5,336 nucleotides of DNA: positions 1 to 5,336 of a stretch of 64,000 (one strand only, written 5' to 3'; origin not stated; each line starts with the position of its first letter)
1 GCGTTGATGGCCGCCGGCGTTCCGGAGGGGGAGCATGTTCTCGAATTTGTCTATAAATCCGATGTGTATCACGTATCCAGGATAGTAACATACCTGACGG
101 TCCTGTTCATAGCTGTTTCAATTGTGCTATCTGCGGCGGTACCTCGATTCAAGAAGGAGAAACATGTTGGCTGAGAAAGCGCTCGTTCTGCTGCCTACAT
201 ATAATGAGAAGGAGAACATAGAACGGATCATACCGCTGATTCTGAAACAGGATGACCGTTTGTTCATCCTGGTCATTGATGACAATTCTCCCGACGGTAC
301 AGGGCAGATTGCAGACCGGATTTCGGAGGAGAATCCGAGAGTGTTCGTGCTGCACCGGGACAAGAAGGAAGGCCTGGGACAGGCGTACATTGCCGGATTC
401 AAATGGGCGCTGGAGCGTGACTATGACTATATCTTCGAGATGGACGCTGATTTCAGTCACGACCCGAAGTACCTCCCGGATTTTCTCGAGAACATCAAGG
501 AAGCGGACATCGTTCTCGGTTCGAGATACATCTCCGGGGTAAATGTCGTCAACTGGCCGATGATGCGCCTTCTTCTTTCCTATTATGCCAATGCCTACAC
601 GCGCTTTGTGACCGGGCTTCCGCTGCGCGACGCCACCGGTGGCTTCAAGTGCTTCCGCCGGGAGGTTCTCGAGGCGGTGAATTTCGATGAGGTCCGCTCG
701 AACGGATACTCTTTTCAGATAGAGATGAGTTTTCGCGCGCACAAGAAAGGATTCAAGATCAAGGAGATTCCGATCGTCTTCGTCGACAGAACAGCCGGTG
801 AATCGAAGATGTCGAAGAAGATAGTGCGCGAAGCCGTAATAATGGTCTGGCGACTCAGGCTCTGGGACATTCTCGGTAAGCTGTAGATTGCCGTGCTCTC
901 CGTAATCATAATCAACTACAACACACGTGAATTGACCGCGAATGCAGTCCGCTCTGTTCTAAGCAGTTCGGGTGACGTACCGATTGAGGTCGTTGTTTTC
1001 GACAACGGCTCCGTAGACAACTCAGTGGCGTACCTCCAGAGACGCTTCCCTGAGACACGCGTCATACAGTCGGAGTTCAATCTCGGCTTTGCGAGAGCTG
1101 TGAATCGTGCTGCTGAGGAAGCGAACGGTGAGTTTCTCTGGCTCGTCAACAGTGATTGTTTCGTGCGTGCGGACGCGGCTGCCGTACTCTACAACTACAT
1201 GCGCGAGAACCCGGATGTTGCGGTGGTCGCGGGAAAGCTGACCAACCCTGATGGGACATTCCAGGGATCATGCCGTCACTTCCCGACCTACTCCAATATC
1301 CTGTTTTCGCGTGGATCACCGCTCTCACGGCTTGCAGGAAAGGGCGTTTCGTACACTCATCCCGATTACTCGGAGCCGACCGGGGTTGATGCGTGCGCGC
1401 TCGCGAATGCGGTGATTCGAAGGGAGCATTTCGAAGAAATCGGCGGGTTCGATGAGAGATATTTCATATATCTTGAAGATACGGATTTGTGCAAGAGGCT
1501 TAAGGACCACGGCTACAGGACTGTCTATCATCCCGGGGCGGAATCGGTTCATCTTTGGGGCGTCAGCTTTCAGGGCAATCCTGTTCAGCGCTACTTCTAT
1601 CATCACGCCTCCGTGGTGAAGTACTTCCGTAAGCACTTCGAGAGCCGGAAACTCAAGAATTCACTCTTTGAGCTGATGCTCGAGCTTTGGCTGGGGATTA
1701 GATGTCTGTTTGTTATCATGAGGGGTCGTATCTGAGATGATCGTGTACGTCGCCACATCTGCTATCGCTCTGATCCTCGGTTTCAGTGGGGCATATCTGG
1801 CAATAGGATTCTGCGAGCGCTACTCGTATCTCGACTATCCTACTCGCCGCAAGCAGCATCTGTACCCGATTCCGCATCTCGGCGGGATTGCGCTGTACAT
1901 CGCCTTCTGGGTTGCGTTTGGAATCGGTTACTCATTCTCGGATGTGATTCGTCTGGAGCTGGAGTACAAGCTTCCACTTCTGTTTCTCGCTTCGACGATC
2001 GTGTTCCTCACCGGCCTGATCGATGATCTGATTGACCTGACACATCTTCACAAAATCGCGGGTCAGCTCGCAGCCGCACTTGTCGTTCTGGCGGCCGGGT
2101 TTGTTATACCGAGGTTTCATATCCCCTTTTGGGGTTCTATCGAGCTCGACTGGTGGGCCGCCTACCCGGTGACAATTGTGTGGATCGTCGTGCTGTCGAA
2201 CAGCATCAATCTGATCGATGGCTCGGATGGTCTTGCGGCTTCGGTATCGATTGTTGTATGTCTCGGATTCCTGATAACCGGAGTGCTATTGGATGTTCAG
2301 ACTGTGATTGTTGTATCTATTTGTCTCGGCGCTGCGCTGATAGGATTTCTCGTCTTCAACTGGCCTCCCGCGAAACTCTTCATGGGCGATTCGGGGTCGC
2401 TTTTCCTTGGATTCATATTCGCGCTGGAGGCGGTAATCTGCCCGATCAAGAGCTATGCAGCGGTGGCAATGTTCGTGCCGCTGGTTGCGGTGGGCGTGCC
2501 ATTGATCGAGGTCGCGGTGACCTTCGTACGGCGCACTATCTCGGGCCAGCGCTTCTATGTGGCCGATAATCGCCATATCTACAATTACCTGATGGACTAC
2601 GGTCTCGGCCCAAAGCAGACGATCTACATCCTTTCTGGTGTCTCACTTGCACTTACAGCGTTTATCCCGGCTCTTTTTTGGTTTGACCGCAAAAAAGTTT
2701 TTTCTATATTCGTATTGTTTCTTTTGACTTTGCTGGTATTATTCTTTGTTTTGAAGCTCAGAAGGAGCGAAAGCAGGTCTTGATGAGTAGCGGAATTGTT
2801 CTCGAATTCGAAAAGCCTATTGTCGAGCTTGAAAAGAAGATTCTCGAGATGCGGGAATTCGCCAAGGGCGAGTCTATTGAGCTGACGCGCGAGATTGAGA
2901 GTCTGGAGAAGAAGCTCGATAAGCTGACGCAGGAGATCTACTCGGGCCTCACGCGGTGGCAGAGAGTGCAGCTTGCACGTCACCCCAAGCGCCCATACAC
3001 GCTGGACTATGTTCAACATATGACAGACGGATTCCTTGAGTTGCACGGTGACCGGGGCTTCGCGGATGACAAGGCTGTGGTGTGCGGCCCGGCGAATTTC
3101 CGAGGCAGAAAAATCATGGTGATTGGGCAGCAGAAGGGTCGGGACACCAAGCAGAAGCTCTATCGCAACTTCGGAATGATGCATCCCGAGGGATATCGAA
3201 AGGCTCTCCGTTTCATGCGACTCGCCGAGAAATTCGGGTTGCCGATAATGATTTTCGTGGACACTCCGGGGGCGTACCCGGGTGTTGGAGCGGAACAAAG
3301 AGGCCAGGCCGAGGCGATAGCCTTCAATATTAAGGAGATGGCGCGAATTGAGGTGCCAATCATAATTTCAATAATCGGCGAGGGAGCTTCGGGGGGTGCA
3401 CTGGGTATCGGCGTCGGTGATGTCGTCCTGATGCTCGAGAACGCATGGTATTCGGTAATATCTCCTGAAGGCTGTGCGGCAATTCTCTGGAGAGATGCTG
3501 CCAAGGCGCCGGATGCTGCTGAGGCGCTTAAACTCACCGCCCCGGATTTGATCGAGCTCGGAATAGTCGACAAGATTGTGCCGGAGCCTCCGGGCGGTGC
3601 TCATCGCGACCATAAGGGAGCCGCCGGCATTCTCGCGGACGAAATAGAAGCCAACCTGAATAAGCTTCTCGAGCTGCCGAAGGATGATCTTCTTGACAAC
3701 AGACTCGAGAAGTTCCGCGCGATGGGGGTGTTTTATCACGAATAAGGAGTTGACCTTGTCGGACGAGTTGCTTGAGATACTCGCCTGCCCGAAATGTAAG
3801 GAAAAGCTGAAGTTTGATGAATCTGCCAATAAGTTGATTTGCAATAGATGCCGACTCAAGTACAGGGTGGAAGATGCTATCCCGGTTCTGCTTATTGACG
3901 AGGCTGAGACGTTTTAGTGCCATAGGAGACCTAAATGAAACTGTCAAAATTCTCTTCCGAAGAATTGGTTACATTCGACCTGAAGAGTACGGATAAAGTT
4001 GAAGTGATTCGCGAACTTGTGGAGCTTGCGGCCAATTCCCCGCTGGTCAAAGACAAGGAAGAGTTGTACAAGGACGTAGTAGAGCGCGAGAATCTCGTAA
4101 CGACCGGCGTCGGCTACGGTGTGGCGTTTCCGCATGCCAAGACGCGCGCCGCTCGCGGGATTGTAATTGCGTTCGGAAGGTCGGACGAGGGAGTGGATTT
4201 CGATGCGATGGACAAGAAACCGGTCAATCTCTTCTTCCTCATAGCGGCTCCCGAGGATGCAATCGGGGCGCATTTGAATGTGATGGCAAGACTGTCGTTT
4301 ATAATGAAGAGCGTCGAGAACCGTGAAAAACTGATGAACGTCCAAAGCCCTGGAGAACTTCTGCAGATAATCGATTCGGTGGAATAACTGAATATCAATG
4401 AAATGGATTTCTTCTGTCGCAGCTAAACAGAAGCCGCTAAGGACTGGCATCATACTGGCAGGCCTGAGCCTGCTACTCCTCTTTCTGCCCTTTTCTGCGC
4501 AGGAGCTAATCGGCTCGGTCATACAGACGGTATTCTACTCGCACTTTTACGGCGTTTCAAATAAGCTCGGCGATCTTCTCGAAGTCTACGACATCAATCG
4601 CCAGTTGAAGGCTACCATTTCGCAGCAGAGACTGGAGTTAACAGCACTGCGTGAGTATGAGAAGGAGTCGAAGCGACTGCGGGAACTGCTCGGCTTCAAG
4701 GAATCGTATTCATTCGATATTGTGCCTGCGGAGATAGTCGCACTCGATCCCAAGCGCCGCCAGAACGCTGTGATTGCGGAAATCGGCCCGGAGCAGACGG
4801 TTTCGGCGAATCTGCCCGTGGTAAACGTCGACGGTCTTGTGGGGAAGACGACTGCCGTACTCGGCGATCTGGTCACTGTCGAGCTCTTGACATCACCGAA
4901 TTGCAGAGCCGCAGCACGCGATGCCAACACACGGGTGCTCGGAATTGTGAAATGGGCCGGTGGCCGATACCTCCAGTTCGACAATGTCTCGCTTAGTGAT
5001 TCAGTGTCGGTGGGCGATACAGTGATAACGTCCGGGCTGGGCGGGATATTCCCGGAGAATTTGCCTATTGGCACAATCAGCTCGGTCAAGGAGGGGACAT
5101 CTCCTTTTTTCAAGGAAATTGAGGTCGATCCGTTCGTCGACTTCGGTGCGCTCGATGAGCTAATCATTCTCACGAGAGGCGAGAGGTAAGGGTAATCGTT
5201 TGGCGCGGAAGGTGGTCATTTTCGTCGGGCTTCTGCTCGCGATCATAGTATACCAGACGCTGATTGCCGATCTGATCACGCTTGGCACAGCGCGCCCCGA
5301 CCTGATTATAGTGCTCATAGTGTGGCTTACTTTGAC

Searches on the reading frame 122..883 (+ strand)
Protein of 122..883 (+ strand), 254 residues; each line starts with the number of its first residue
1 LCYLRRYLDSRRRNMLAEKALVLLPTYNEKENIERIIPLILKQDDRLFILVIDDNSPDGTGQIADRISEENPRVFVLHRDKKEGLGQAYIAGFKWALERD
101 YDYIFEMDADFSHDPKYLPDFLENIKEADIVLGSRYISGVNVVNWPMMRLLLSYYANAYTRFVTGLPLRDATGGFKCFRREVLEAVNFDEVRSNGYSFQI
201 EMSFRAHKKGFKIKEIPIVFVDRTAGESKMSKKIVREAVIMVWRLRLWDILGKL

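Call 28: search_protein_families(library=pfam, proteins=[window:122-883:+], max_evalue=0.00001)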
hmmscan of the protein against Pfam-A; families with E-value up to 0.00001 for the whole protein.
window:122-883:+ (254 aa): 1 family
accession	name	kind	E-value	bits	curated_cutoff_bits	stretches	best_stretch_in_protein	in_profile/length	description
PF00535.33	Glycos_transf_2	-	1.2e-33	116.9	23.3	1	22-185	2-166/168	Glycosyl transferase family 2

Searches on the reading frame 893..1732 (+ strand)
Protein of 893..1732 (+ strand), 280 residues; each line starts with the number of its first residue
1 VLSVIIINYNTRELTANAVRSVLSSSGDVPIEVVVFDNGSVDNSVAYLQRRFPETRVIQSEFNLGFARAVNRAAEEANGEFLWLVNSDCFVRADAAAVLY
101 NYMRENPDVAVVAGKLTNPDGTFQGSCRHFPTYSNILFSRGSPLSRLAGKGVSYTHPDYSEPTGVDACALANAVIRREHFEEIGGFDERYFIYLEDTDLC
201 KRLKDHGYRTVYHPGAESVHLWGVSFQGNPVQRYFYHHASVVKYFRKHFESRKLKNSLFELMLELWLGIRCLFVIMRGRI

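Call 28: search_protein_families(library=pfam, proteins=[window:893-1732:+], max_evalue=0.00001)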
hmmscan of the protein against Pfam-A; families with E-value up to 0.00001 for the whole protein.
window:893-1732:+ (280 aa): 5 families
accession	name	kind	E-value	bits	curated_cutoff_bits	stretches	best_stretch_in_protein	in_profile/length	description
PF00535.33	Glycos_transf_2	-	3.1e-24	86.2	23.3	1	3-183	1-167/168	Glycosyl transferase family 2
PF13641.12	Glyco_tranf_2_3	-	5.8e-15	56.4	27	1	2-233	3-211/230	Glycosyltransferase like family 2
PF10111.15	Glyco_tranf_2_2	-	4e-11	43.4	27.3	0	5-113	3-121/276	Glycosyltransferase like family 2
PF13632.12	Glyco_trans_2_3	-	8.9e-07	29.4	27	1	170-216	74-119/198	Glycosyl transferase family group 2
PF02709.20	Glyco_transf_7C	-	1e-06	28.7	23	1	172-214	23-66/78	N-terminal domain of galactosyltransferase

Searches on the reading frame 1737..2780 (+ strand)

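Call 28: search_protein_families(library=pfam, proteins=[window:1737-2780:+], max_evalue=0.00001)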
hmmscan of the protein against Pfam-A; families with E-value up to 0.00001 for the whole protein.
window:1737-2780:+ (348 aa): 1 family
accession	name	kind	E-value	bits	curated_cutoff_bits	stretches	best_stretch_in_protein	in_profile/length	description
PF00953.26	Glycos_transf_4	-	3.1e-43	148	27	1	81-234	3-158/160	Glycosyl transferase family 4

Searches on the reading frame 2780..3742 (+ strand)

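Call 28: search_protein_families(library=pfam, proteins=[window:2780-3742:+], max_evalue=0.00001)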
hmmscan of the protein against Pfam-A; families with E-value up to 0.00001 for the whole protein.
window:2780-3742:+ (321 aa): 2 families
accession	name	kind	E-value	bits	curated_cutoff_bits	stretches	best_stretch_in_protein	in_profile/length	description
PF03255.19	ACCA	-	9.7e-146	485.3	23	1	8-316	2-310/310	Acetyl co-enzyme A carboxylase carboxyltransferase-like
PF01039.27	Carboxyl_trans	-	6.2e-23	81.6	22.3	1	82-245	268-425/493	Carboxyl transferase domain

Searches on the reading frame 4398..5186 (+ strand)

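Call 28: search_protein_families(library=pfam, proteins=[window:4398-5186:+], max_evalue=0.00001)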
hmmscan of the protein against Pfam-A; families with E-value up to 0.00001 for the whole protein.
window:4398-5186:+ (263 aa): 1 family
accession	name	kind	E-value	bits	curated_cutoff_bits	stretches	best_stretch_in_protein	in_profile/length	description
PF04085.20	MreC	-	2.2e-31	109.1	28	1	113-258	1-146/147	Rod shape-determining protein MreC, barrel core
